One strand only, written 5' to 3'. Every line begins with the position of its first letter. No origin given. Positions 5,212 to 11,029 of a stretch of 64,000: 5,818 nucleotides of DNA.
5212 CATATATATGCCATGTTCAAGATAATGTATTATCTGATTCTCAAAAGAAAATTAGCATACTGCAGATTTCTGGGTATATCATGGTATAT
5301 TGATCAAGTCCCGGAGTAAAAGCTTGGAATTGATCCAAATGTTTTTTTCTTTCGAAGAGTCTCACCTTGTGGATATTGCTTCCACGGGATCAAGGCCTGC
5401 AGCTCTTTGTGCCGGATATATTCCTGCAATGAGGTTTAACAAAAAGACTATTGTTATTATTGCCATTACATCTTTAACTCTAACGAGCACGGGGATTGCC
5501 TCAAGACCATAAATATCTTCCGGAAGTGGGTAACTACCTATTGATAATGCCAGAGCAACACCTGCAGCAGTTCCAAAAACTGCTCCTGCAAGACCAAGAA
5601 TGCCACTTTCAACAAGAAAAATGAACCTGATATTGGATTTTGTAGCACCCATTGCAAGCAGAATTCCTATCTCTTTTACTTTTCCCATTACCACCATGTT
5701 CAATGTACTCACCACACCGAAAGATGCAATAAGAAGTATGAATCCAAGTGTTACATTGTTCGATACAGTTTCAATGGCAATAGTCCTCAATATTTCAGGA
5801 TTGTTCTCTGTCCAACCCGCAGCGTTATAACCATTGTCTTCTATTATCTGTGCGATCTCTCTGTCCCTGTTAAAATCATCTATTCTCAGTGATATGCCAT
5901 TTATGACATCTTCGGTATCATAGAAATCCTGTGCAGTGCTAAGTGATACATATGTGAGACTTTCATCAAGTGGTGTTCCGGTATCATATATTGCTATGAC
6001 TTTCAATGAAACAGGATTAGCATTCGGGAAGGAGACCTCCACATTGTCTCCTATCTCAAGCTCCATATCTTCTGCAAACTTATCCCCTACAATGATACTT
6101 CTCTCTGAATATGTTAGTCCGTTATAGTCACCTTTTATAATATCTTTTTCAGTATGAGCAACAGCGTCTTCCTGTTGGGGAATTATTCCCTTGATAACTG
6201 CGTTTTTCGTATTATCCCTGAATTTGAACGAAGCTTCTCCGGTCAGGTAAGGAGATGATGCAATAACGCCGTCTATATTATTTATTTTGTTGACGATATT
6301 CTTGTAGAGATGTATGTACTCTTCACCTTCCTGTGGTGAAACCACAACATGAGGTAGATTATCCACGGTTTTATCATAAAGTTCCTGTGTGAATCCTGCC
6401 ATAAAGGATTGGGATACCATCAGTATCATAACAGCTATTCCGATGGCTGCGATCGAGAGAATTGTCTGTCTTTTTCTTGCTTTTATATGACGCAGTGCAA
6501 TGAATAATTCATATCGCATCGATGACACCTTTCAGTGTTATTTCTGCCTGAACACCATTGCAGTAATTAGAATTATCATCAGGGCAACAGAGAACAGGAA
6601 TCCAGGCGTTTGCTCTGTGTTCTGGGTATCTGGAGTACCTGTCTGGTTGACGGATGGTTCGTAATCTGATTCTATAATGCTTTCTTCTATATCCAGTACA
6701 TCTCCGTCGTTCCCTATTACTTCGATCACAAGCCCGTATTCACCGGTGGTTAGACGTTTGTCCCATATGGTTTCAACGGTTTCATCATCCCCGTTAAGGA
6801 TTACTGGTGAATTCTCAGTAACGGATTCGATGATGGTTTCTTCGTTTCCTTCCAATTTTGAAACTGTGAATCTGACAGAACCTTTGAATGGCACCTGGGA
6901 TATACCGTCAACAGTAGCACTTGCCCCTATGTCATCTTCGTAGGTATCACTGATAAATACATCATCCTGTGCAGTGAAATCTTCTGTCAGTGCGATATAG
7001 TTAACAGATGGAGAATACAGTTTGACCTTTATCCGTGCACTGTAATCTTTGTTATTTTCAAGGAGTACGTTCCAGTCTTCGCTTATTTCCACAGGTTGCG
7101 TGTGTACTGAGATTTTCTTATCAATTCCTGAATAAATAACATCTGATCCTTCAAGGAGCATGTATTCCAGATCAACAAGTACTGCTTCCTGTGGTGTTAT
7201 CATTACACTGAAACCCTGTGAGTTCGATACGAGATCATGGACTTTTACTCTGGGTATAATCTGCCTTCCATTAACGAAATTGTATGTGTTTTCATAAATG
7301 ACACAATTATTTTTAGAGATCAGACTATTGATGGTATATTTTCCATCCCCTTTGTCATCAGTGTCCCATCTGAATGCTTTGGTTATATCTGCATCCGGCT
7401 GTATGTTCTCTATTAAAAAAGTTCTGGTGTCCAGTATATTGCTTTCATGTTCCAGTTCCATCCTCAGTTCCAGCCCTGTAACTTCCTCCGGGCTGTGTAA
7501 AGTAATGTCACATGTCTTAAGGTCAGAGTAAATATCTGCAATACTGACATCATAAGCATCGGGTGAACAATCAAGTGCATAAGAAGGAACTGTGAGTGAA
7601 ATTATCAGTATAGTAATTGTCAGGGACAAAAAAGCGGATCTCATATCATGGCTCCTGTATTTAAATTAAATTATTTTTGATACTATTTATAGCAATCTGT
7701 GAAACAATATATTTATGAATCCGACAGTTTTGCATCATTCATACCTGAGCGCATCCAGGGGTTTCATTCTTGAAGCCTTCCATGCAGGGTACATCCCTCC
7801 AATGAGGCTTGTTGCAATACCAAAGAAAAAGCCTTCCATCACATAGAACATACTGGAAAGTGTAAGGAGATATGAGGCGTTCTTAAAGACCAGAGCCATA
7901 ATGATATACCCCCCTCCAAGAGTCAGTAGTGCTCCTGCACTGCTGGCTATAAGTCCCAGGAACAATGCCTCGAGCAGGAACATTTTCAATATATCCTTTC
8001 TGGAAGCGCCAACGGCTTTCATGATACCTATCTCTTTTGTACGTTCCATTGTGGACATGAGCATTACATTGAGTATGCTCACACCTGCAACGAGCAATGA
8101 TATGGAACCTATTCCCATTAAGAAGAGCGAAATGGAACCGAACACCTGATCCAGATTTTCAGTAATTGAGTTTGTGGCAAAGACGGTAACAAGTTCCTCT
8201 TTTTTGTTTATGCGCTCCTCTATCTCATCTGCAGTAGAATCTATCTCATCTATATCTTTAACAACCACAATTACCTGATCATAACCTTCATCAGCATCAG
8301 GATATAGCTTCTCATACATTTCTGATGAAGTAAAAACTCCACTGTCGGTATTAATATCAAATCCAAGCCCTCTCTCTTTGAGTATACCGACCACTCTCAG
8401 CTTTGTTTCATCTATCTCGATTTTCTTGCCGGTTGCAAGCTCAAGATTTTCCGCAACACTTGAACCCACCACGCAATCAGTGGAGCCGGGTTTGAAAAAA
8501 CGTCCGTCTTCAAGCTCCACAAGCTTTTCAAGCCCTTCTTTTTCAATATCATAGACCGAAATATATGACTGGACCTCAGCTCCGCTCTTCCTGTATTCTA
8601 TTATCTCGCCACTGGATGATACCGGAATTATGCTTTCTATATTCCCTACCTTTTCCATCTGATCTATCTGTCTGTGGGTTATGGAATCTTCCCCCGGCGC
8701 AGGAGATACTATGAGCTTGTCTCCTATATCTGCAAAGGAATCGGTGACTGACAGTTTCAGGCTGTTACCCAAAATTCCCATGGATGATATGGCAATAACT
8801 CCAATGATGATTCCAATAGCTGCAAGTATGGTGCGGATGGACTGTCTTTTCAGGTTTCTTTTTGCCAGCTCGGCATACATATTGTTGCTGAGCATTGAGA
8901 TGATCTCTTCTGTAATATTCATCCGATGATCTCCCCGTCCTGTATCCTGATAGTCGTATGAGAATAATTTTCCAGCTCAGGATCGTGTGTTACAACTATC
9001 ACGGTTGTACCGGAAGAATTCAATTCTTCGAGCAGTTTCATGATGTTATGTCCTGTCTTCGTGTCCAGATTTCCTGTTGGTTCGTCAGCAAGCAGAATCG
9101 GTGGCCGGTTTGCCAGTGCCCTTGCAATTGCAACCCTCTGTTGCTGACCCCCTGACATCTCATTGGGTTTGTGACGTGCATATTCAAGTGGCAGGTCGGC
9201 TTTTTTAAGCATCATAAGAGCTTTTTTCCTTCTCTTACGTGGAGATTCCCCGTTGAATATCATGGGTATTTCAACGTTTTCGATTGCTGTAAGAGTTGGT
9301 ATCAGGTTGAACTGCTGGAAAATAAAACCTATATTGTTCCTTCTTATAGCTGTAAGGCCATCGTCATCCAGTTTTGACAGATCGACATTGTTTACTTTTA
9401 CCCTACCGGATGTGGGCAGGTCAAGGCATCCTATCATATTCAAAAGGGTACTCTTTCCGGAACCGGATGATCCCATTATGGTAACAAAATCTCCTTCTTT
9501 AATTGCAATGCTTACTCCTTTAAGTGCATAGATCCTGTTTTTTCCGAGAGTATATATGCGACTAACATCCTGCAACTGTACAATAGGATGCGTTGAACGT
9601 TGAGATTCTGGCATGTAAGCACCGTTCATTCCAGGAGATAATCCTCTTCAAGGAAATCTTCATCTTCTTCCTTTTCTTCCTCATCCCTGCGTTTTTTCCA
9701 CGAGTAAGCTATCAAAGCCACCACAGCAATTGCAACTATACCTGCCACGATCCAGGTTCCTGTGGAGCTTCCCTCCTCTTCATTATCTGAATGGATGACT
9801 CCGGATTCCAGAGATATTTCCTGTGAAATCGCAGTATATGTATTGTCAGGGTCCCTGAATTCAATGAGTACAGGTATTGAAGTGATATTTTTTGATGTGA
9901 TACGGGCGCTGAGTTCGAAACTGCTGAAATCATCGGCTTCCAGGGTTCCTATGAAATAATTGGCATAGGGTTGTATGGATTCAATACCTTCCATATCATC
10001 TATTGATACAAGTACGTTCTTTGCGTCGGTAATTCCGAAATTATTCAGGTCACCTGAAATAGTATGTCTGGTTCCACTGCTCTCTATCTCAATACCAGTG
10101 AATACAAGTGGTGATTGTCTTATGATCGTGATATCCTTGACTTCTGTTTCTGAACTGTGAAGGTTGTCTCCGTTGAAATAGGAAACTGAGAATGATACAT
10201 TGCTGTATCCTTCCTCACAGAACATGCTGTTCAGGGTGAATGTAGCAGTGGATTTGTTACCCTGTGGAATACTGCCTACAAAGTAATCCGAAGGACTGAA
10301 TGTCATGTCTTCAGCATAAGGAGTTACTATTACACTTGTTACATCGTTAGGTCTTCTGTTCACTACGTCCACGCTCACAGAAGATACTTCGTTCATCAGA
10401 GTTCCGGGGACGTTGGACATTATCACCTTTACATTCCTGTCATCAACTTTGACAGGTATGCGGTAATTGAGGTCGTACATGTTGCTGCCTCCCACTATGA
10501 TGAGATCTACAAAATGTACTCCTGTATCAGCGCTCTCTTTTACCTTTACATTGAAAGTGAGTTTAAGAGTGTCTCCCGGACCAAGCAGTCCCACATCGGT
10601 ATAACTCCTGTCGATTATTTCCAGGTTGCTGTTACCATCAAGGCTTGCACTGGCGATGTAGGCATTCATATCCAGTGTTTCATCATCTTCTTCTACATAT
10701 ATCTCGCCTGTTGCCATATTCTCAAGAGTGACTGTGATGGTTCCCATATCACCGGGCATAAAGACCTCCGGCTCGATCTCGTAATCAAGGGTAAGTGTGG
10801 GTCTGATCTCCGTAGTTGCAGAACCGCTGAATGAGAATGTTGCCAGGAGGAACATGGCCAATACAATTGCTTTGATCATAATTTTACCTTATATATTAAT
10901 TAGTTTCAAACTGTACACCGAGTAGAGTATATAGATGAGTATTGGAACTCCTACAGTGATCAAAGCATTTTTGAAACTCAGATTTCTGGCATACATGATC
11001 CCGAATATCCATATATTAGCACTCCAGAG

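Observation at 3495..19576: Three FtsX/MacB-type ABC modules, each paired with a COG1361-like surface protein, packed into 16 kb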

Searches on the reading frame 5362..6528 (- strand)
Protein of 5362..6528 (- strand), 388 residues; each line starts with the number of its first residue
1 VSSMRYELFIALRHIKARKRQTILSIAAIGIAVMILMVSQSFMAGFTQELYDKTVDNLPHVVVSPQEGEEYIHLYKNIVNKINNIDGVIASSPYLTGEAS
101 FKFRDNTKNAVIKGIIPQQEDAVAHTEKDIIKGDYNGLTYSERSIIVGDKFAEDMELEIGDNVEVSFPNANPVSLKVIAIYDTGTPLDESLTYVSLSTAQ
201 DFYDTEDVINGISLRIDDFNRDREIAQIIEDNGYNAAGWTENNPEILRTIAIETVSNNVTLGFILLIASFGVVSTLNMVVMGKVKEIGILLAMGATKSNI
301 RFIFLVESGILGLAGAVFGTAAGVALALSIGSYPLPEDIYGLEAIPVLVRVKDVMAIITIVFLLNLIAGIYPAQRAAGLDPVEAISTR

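Call 3: search_protein_families(library=pfam, proteins=[window:5362-6528:-], max_evalue=0.01)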
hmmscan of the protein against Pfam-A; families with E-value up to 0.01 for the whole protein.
window:5362-6528:- (388 aa): 3 families
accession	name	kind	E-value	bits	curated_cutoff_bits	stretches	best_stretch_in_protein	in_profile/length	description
PF02687.27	FtsX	-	7.8e-16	58.7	25.5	1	259-380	2-119/120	FtsX-like permease C-terminal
PF12704.14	MacB_PCD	-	3.6e-12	47.4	27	1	22-229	1-204/207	MacB-like periplasmic core domain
PF01944.22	SpoIIM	-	0.00062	20.2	26.9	0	247-370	40-156/163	Stage II sporulation protein M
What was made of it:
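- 5362..6528 (-): FtsX/MacB_PCD permease of the LolC/E-like subfamily (388 aa). It lies 9 nt downstream of the 368-aa anchored protein. Pfam hits in call 3.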

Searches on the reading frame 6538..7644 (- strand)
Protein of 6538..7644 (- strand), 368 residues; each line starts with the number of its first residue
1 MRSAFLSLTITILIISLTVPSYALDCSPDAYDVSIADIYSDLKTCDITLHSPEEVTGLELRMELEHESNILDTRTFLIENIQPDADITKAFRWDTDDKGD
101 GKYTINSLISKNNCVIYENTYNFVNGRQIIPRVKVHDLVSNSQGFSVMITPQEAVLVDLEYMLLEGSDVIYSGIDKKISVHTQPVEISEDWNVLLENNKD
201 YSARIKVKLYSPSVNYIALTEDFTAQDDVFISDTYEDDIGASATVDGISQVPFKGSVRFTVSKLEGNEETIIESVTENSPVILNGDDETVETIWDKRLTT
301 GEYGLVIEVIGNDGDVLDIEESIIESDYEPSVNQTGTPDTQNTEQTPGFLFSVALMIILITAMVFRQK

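Call 3: search_protein_families(library=pfam, proteins=[window:6538-7644:-], max_evalue=0.01)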
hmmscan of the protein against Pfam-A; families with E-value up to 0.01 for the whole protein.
window:6538-7644:- (368 aa): 0 families

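Call 6: search_protein_families(library=ncbifam, proteins=[window:6538-7644:-], max_evalue=0.01)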
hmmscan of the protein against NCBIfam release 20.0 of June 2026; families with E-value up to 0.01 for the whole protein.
window:6538-7644:- (368 aa): 0 families

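Call 54: search_protein_families(library=pfam, alignment_id=A5, max_evalue=0.1)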
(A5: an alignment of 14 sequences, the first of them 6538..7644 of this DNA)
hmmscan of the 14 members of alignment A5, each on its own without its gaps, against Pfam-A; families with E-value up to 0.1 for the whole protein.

A. member 1, window:6538-7644:- (368 aa): 0 families

B. families by the number of members that match (of 14 scanned): 11 families
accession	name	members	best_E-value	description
PF16967.11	TcfC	5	4.6e-06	E-set like domain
PF04234.18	CopC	4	0.00016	CopC domain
PF12690.13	BsuPI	3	0.026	Intracellular proteinase inhibitor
PF16353.11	LacZ_4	2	0.08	Beta-galactosidase, domain 4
PF11619.13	P53_C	1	0.0025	Transcription factor P53 - C terminal domain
PF22021.2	RbmA-like_FnIII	1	0.0064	RbmA-like, FnIII domain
PF14524.12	Wzt_C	1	0.014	Wzt C-terminal domain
PF07705.17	CARDB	1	0.02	CARDB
PF14728.12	PTHB1_GAE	1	0.02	PTHB1 GAE domain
PF13752.12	DUF4165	1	0.043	Domain of unknown function (DUF4165)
PF20622.4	Big_15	1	0.071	Bacterial Ig domain (Big_16)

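Call 68: search_protein_families(library=padloc, proteins=[window:6538-7644:-], max_evalue=0.001)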
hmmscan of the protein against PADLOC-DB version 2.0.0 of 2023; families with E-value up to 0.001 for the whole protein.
window:6538-7644:- (368 aa): 0 families

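Call 72: predict_structure(protein=window:6538-7644:-)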
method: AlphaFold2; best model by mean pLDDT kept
length: 368 residues; sequences in the alignment: 1
mean_pLDDT: 36.2   pTM: 0.26
mean pLDDT of the five models: 36.2, 34.7, 32.3, 29.5, 28.6
residues with pLDDT >= 90: 0; 70-90: 17; 50-70: 30; < 50: 321
segments of 3 or more residues with pLDDT < 50: 8-255, 278-309, 311-347
pLDDT, mean of each block of 10 residues (from residue 1): 48 24 24 29 39 43 43 42 44 41 37 29 36 36 33 24 18 20 21 25 34 29 27 24 23 45 57 53 29 35 48 39 25 28 43 79 72
secondary structure, 60 per line:
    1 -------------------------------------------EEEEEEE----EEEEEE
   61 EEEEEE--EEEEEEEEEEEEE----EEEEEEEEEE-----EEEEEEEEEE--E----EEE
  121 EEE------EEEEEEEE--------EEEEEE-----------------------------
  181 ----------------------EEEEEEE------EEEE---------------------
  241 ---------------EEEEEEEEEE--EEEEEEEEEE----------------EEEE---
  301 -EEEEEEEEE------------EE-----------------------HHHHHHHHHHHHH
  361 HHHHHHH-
elements in order: E44-50 E55-66 E69-81 E86-95 E101-110 E118-123 E130-137 E146-151 E203-209 E216-219 E256-265 E268-277 E294-297 E302-310 H348-367
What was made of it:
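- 6538..7644 (-): P368: 368-aa protein with a signal peptide, a probably beta-rich ectodomain and a C-terminal TM helix. It is a fourth anchored partner candidate. The single-sequence AF2 model is unusable at pLDDT 36 (call 72).
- Tried and rejected: The single-sequence AF2 model had pLDDT 36 and is unusable (call 72).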

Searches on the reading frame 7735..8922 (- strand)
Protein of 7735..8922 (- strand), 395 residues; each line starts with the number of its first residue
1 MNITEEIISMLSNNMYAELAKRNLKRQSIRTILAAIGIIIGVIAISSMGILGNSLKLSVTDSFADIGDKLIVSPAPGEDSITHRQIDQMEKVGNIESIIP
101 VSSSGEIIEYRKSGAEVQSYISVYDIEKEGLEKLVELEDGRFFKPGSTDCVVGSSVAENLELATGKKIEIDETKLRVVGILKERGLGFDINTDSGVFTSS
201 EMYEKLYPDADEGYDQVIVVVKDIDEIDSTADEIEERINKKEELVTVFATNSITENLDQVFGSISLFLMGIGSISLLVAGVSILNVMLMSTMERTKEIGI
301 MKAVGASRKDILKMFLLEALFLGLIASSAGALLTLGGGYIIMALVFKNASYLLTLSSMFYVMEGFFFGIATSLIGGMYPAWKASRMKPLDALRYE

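Call 3: search_protein_families(library=pfam, proteins=[window:7735-8922:-], max_evalue=0.01)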
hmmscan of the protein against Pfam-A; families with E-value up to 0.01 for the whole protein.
window:7735-8922:- (395 aa): 3 families
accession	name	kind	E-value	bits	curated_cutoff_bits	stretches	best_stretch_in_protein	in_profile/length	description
PF12704.14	MacB_PCD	-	4.5e-28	99.4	27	1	31-236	1-206/207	MacB-like periplasmic core domain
PF02687.27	FtsX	-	5.5e-21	75.3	25.5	1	271-388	3-120/120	FtsX-like permease C-terminal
PF03739.19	LptF_LptG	-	0.00063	19.3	27.9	1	281-326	62-109/353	Lipopolysaccharide export system permease LptF/LptG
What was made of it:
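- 7735..8922 (-): Module A permease (FtsX/MacB_PCD, 395 aa). Its start overlaps the ATPase stop by 4 nt. Pfam MacB_PCD 4.5e-28 and FtsX 5.5e-21 (call 3).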

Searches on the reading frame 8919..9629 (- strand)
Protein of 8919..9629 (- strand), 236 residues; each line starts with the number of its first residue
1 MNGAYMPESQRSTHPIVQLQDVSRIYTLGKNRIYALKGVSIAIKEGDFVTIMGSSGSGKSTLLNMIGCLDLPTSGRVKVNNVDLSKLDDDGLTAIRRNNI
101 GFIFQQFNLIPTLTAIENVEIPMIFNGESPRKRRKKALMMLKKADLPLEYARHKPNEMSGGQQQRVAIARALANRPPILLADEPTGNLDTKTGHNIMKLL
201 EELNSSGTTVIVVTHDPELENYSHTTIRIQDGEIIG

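Call 3: search_protein_families(library=pfam, proteins=[window:8919-9629:-], max_evalue=0.01)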
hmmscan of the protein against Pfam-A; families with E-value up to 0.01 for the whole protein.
window:8919-9629:- (236 aa): 7 families
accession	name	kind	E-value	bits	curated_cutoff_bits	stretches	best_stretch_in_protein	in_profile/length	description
PF00005.33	ABC_tran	-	1.2e-34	120.3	25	1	36-185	1-136/137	ABC transporter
PF02463.25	SMC_N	-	7.7e-09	35.7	40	1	40-230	19-212/220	RecF/RecN/SMC N terminal domain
PF13304.12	AAA_21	-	2e-08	35.1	27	1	155-219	235-302/304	AAA domain, putative AbiEii toxin, Type IV TA system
PF13555.12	AAA_29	-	8.3e-05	22.7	27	1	37-80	13-55/61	P-loop containing region of AAA domain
PF03193.22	RsgA_GTPase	-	0.00064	20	30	1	36-66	97-126/174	RsgA GTPase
PF20720.3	nSTAND3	-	0.008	16.3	27.2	0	43-66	14-37/155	Novel STAND NTPase 3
PF25199.1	nSTAND_NTPase5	-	0.0084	16.4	34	0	45-67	40-62/145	Novel STAND NTPase 5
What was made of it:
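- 8919..9629 (-): Module A ABC ATPase (236 aa), same family as the LolD/MacB-clade module B ATPase. Pfam ABC_tran 1.2e-34 (call 3).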

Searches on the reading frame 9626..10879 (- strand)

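Call 3: search_protein_families(library=pfam, proteins=[window:9626-10879:-], max_evalue=0.01)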
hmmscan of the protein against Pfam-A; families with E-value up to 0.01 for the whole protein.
window:9626-10879:- (417 aa): 1 family
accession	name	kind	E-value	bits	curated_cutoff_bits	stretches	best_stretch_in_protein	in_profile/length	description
PF12669.12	FeoB_associated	-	0.0055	17.4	27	0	374-398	1-25/44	FeoB-associated Cys-rich membrane protein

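Call 6: search_protein_families(library=ncbifam, proteins=[window:9626-10879:-], max_evalue=0.01)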
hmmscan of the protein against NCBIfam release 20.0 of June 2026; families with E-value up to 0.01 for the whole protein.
window:9626-10879:- (417 aa): 1 family
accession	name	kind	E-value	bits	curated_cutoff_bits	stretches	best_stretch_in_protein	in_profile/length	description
NF035930.1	lectin_2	subfamily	0.00062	19.5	100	1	360-410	63-110/238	lectin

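Call 68: search_protein_families(library=padloc, proteins=[window:9626-10879:-], max_evalue=0.001)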
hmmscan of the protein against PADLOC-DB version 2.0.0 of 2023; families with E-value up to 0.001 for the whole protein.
window:9626-10879:- (417 aa): 0 families
